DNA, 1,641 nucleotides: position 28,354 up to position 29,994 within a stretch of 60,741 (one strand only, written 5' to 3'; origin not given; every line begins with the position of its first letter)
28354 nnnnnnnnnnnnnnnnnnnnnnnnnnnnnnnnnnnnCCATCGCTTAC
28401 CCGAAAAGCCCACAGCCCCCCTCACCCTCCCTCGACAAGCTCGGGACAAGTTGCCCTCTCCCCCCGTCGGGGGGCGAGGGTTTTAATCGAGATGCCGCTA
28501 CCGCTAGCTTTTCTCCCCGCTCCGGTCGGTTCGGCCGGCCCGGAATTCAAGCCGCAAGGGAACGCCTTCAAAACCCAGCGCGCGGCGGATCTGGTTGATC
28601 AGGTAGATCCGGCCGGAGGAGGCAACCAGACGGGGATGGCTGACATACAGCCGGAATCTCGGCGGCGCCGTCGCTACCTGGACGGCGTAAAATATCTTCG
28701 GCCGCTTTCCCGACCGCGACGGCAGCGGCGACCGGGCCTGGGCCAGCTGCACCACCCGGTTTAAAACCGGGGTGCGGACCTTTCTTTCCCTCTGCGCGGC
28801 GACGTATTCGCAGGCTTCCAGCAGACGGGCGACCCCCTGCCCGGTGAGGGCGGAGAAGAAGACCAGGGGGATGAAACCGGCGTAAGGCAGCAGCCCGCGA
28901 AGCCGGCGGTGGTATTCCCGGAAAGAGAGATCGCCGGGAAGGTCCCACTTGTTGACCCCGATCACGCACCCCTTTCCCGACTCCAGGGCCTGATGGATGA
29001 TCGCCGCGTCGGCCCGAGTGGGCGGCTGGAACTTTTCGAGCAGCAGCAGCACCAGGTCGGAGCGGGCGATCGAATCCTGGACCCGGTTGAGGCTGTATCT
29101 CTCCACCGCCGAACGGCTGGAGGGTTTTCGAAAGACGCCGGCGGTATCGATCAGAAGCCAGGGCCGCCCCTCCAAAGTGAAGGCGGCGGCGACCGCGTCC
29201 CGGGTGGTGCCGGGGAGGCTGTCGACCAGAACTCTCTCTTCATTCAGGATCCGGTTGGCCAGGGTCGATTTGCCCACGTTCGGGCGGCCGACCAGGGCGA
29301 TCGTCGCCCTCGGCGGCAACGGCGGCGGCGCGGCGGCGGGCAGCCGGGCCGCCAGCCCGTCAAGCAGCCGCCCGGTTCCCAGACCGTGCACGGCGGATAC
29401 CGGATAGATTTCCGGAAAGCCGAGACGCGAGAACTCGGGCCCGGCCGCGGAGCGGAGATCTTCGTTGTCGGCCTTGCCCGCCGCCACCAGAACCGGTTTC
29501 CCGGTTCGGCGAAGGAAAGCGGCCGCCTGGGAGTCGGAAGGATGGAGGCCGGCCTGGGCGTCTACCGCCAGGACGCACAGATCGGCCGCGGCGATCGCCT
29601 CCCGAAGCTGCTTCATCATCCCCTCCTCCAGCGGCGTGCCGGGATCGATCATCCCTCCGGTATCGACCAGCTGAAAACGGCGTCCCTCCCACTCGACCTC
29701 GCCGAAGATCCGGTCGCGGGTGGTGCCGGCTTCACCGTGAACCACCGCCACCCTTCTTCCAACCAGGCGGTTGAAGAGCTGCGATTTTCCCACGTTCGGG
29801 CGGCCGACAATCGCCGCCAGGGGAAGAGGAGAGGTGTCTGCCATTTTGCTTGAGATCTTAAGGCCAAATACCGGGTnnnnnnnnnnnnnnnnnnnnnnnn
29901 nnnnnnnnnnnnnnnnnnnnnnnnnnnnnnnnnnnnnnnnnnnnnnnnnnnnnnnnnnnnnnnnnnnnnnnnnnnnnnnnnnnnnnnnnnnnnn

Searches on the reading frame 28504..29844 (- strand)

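Call 81: search_protein_families(library=pfam, proteins=[window:28504-29844:-], max_evalue=0.0001)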
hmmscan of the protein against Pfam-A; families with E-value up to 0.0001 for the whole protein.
window:28504-29844:- (446 aa): 9 families
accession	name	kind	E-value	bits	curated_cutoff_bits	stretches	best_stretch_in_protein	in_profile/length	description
PF01926.29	MMR_HSR1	-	5.1e-51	172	21.9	2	11-122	3-111/113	50S ribosome-binding GTPase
PF14714.11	KH_dom-like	-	4.5e-24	85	27.3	1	355-435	1-81/81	KH-domain-like of EngA bacterial GTPase enzymes, C-terminal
PF02421.24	FeoB_N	-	1.1e-19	71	27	2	181-343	2-154/156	Ferrous iron transport protein B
PF00009.33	GTP_EFTU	-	9e-17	61.7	26.5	2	39-169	53-187/188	Elongation factor Tu GTP binding domain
PF00350.29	Dynamin_N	-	2.3e-09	37.9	27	0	182-214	1-33/168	Dynamin family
PF04548.22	AIG1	-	2.6e-09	37.1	27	0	181-269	2-91/212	AIG1 family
PF03193.22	RsgA_GTPase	-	1.4e-05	25.4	30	0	180-209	107-136/174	RsgA GTPase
PF13401.12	AAA_22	-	4.8e-05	24.1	27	0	181-203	7-29/130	AAA domain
PF08477.19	Roc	-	5.5e-05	23.8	27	0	182-203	2-23/119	Ras of Complex, Roc, domain of DAPkinase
